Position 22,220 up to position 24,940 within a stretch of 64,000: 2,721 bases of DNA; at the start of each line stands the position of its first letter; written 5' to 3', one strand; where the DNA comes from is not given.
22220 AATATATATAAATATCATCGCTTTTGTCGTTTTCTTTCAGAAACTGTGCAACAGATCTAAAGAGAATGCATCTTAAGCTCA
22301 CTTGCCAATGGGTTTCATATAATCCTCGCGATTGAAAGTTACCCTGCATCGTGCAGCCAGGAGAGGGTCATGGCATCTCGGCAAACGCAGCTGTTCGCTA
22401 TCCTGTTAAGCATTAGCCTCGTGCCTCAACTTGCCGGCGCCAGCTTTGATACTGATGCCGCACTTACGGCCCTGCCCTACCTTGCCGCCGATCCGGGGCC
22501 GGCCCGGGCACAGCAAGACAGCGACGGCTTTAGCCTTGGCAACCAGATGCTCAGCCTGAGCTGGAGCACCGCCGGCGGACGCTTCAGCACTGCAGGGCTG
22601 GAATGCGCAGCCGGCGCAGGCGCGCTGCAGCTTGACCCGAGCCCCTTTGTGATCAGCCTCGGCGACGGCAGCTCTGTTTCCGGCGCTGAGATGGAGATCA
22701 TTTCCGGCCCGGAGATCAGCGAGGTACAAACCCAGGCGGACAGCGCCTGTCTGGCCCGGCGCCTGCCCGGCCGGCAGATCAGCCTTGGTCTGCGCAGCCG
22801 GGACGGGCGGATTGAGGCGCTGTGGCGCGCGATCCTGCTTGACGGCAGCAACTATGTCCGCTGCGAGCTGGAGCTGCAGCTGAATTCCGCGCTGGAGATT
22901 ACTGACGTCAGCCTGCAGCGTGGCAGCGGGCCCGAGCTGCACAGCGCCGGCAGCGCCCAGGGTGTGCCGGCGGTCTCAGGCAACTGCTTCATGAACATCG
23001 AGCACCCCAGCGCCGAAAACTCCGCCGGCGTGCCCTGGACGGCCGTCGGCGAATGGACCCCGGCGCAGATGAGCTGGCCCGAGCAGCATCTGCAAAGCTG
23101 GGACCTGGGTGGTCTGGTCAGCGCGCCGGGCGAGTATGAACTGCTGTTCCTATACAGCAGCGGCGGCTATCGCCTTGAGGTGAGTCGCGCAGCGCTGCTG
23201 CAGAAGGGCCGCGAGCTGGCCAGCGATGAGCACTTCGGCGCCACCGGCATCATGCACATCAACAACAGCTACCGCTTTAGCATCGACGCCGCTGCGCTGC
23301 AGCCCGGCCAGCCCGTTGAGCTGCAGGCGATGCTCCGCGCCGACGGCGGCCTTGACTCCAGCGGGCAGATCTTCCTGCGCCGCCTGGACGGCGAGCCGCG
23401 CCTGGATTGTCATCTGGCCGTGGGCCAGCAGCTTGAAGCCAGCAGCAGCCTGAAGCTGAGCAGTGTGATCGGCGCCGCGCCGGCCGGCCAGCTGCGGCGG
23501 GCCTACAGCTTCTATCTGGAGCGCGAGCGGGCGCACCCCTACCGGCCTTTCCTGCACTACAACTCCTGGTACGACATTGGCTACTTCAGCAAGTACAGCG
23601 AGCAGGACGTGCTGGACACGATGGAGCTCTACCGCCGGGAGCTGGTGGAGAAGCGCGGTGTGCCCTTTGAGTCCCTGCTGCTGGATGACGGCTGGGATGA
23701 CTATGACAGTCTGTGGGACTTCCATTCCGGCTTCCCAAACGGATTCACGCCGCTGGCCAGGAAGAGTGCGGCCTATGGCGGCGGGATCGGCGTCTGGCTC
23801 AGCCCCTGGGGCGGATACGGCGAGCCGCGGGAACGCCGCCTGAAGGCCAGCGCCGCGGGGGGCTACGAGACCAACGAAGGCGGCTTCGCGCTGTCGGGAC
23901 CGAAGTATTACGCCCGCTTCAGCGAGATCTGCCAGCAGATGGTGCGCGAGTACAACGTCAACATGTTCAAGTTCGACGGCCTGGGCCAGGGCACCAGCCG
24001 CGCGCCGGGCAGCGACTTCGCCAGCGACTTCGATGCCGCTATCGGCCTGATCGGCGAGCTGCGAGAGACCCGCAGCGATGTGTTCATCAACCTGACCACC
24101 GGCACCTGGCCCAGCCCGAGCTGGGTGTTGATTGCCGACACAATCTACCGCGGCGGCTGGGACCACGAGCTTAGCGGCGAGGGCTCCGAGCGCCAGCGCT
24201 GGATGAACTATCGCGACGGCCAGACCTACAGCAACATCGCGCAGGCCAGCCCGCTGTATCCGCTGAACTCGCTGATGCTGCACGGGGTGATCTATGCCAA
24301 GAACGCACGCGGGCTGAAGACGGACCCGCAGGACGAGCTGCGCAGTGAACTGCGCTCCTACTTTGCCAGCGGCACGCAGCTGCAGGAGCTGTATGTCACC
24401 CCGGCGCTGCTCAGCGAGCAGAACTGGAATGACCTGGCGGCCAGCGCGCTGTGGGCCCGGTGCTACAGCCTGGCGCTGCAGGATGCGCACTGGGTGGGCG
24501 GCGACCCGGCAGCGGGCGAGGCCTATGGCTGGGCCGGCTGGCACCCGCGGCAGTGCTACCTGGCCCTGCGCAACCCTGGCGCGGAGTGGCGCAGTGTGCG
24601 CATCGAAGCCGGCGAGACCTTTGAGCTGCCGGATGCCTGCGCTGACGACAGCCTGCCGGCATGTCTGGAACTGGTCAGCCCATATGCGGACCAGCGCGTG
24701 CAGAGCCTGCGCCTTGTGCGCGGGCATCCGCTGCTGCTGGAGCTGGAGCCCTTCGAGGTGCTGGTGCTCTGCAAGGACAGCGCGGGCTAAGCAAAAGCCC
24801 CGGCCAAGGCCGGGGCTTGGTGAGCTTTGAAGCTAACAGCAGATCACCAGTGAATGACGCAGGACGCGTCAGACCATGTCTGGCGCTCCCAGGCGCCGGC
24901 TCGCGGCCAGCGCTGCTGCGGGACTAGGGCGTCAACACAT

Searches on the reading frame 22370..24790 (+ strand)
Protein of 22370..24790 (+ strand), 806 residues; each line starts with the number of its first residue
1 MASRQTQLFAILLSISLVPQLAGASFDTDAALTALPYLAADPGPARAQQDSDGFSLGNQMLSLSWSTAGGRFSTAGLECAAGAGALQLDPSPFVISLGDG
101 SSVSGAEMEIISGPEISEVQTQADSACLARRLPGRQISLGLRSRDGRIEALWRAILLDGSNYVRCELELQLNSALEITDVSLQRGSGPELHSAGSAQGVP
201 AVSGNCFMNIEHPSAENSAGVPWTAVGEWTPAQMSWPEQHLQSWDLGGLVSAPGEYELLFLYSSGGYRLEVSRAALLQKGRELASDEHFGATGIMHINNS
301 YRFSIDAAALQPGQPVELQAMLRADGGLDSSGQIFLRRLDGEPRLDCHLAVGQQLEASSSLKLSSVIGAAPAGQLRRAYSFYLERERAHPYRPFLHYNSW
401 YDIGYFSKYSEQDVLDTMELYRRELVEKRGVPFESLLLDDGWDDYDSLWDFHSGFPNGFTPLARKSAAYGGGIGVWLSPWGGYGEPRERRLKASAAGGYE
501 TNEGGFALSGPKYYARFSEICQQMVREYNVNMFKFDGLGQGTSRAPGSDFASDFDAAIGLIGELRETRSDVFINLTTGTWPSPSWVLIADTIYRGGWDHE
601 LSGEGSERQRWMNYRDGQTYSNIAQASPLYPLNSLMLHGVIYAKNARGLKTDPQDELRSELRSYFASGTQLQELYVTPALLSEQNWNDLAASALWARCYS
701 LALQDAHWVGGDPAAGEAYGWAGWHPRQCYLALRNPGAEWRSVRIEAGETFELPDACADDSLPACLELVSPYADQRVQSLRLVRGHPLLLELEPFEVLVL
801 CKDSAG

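Call 13: search_protein_families(library=pfam, proteins=[window:22370-24790:+], max_evalue=0.0001)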
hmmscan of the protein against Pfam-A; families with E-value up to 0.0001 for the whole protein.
window:22370-24790:+ (806 aa): 0 families

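Call 74: search_solved_structures(query=window:22370-24790:+, max_evalue=0.01)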
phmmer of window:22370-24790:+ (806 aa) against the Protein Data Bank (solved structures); distinct sequences matched with E-value up to 0.01: 2.
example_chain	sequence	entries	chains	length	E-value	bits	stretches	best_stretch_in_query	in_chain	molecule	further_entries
8pxu_A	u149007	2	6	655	9e-11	44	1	225-336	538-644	Beta-N-acetylhexosaminidase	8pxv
8pxt_A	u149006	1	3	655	9e-11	44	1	225-336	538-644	Beta-N-acetylhexosaminidase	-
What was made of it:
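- The divergently transcribed neighbour, 22370..24790, has a hexosaminidase-associated domain (call 74).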
